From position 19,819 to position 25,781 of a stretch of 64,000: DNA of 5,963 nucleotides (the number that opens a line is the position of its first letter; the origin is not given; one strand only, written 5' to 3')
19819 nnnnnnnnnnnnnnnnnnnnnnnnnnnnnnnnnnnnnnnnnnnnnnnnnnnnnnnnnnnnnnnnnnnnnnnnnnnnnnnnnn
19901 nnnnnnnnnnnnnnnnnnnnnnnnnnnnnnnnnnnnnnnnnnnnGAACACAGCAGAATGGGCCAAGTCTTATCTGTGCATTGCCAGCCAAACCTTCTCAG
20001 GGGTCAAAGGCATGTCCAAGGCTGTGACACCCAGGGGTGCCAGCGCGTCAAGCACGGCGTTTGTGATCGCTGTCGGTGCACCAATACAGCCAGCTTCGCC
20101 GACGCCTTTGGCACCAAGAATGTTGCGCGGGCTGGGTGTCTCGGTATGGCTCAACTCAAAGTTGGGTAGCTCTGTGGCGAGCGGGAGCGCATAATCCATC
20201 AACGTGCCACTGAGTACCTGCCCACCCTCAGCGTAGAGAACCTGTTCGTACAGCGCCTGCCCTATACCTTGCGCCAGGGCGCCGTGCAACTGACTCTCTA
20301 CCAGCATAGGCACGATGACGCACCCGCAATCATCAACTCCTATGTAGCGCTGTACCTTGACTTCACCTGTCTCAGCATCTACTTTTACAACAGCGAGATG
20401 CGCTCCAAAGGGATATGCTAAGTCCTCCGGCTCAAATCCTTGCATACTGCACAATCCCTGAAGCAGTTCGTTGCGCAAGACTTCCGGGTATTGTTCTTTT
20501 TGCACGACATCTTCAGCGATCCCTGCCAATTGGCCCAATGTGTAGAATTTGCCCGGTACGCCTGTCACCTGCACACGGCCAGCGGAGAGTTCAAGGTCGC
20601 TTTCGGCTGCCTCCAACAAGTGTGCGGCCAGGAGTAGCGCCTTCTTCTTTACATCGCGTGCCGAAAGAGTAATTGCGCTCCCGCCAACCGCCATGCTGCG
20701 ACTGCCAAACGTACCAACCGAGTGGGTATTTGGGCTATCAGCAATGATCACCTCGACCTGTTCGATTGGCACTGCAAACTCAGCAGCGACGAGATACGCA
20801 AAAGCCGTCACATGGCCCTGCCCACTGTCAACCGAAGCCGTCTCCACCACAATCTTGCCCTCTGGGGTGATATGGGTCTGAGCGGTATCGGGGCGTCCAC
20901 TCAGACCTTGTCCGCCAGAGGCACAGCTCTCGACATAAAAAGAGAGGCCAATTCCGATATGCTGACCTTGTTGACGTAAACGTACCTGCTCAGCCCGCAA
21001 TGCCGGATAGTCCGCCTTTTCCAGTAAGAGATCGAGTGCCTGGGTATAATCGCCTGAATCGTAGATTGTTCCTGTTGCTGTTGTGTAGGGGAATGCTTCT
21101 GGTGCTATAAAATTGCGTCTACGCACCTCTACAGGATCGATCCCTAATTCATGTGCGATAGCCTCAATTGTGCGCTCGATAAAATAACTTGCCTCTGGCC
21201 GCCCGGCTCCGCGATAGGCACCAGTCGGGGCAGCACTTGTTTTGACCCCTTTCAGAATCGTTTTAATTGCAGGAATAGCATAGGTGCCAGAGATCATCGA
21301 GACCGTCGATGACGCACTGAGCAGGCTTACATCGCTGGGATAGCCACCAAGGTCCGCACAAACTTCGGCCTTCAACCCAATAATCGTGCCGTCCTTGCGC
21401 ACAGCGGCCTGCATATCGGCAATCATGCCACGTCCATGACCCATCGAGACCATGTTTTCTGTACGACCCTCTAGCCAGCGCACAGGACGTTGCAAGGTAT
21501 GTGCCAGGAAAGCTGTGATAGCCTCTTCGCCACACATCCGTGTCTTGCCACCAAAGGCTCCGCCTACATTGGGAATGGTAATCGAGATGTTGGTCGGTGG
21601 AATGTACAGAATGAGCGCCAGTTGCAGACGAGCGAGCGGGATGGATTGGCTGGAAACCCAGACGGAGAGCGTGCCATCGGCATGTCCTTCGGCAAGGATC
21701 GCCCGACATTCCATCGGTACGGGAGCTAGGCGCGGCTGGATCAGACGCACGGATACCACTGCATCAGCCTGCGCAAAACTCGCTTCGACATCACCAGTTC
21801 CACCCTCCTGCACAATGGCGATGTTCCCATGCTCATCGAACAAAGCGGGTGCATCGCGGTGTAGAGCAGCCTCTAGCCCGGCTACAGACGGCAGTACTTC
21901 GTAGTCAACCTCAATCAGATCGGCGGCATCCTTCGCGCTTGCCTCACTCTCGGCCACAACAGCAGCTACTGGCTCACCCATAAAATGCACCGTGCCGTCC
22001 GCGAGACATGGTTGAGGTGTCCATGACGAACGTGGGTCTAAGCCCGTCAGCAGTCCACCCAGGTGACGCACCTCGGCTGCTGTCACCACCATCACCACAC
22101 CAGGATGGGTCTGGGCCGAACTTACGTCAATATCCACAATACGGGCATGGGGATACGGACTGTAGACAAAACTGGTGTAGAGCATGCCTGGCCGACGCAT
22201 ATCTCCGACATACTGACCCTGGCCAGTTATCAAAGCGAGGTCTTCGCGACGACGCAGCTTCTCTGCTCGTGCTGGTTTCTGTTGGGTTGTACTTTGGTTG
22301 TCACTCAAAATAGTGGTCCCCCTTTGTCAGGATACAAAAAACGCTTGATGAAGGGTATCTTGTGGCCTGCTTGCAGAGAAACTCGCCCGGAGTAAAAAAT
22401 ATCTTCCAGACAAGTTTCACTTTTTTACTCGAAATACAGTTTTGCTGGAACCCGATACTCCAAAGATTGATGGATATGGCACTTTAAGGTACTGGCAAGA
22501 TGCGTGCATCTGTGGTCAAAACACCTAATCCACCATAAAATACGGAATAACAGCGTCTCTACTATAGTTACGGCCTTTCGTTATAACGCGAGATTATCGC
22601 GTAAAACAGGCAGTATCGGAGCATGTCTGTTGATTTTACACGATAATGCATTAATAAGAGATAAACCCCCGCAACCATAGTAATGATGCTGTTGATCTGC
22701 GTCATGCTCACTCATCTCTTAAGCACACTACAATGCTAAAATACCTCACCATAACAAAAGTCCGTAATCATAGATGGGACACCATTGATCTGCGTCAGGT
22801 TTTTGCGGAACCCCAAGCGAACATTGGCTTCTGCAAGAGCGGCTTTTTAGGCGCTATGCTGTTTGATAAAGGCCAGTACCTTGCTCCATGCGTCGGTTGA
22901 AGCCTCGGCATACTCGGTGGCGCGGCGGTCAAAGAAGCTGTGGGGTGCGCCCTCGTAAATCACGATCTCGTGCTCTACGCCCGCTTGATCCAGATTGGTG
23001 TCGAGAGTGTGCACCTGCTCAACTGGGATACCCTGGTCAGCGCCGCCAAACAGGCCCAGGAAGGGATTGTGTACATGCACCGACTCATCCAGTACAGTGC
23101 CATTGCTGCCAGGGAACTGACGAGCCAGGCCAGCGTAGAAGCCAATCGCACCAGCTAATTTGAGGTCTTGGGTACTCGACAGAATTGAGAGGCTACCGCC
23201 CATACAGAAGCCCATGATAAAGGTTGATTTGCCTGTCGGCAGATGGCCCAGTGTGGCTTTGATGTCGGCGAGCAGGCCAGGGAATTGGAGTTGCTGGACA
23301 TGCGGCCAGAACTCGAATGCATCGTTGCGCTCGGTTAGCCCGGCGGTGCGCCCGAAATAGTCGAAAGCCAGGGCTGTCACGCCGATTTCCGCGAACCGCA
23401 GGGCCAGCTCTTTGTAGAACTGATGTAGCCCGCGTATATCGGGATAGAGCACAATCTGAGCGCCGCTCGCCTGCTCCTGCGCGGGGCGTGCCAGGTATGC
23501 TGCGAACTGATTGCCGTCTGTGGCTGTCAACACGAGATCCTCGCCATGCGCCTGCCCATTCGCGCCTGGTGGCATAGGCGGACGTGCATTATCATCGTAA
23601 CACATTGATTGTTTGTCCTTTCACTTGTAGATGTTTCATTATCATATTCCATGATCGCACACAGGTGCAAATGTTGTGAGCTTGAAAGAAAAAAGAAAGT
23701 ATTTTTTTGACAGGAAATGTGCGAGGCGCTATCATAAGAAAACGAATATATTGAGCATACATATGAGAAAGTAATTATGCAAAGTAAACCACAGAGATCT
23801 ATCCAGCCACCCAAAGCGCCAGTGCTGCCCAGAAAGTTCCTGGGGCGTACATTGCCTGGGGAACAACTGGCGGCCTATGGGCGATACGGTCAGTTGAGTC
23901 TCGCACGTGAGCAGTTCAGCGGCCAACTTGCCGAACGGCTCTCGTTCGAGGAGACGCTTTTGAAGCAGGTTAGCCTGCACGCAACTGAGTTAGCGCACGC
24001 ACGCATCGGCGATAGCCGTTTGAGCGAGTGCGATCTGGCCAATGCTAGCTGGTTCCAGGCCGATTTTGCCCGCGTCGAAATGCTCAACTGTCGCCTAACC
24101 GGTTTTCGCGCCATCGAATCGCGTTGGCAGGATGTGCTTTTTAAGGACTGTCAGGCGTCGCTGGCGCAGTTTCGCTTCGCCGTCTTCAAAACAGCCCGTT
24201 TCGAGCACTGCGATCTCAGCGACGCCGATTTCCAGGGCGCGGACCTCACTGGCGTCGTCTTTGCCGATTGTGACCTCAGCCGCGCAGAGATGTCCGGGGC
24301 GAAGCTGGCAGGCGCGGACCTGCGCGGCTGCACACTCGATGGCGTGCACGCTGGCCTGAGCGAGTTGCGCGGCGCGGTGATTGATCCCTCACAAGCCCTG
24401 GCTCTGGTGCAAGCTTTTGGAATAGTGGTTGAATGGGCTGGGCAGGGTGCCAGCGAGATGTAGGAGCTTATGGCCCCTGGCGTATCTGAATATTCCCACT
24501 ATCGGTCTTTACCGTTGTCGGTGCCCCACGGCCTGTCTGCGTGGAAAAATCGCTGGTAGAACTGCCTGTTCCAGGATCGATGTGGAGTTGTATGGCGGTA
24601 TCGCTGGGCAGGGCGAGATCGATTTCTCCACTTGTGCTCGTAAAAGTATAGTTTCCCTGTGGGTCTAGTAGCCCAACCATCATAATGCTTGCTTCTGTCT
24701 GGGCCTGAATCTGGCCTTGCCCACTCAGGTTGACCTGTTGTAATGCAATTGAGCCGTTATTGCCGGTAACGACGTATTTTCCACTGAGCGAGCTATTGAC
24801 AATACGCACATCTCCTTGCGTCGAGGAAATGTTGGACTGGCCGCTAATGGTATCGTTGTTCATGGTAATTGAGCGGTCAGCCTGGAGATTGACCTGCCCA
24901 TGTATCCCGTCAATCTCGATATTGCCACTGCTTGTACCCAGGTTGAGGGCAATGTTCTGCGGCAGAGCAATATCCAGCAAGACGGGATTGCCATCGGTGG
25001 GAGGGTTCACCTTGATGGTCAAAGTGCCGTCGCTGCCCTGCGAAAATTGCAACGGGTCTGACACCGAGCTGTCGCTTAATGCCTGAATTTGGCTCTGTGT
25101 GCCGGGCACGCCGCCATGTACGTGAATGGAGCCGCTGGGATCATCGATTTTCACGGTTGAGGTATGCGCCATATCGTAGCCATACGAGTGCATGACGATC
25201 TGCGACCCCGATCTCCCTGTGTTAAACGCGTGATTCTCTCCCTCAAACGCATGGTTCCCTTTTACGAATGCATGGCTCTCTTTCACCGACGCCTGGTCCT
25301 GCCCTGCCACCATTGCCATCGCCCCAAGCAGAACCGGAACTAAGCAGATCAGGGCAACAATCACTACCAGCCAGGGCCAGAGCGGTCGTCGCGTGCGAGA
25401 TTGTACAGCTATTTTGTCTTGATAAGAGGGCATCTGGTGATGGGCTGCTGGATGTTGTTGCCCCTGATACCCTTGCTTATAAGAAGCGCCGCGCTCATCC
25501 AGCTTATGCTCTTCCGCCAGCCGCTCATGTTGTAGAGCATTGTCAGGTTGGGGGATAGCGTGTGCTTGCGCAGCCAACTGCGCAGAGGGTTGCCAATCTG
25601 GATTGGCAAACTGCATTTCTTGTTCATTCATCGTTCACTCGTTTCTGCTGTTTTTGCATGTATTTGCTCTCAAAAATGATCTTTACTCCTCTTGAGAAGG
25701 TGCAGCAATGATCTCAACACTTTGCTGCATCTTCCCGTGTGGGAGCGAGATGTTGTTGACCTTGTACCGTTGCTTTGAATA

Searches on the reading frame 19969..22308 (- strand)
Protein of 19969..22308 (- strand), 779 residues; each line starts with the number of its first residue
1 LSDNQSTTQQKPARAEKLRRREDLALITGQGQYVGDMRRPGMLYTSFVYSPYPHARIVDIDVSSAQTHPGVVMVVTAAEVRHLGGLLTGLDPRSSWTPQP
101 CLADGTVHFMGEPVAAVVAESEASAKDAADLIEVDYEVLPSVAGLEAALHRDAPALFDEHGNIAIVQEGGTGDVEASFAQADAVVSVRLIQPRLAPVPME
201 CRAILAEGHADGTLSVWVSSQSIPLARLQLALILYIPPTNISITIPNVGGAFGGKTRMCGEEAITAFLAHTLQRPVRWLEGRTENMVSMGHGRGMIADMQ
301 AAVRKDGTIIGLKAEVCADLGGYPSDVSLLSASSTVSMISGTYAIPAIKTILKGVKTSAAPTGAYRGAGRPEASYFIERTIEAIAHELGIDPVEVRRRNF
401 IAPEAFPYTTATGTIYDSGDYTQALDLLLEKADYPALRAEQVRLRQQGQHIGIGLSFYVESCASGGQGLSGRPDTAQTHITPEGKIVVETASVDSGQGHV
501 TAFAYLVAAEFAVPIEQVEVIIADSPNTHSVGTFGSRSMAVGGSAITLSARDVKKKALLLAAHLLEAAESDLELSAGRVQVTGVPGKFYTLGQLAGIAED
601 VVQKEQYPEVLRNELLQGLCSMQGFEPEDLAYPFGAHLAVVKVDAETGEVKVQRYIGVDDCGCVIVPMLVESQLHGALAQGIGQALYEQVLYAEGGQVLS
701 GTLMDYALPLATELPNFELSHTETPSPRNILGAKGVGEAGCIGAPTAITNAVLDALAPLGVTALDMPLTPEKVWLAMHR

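Call 51: search_protein_families(library=pfam, proteins=[window:19969-22308:-], max_evalue=0.00001)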
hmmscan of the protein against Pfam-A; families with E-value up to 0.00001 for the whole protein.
window:19969-22308:- (779 aa): 3 families
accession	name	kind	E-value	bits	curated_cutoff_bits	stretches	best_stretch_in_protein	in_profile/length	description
PF20256.3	MoCoBD_2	-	1.2e-70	238.7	27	1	428-715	2-283/283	Molybdopterin cofactor-binding domain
PF02738.23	MoCoBD_1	-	4.9e-70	235.8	27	1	162-400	8-244/244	Molybdopterin cofactor-binding domain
PF01315.27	Ald_Xan_dh_C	-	1e-30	106.7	31.3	1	28-140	1-110/110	Aldehyde oxidase and xanthine dehydrogenase, a/b hammerhead domain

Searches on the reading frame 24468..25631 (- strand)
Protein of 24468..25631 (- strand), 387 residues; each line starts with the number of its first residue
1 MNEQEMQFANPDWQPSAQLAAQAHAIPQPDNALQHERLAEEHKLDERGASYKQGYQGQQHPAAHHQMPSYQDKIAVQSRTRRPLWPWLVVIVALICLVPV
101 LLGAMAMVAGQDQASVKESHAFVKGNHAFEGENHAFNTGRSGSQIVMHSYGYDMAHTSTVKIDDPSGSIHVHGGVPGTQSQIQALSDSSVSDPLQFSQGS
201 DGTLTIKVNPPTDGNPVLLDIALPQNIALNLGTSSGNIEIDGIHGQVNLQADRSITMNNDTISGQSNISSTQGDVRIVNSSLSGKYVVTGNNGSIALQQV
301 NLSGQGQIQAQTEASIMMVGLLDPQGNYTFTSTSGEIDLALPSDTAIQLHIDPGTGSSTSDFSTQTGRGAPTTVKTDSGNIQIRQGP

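Call 51: search_protein_families(library=pfam, proteins=[window:24468-25631:-], max_evalue=0.00001)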
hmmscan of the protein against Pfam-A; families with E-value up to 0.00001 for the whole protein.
window:24468-25631:- (387 aa): 1 family
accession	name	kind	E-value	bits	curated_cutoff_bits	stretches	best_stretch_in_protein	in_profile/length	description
PF13349.12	DUF4097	-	2.3e-08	34.1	22.9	1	221-384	70-247/247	Toastrack DUF4097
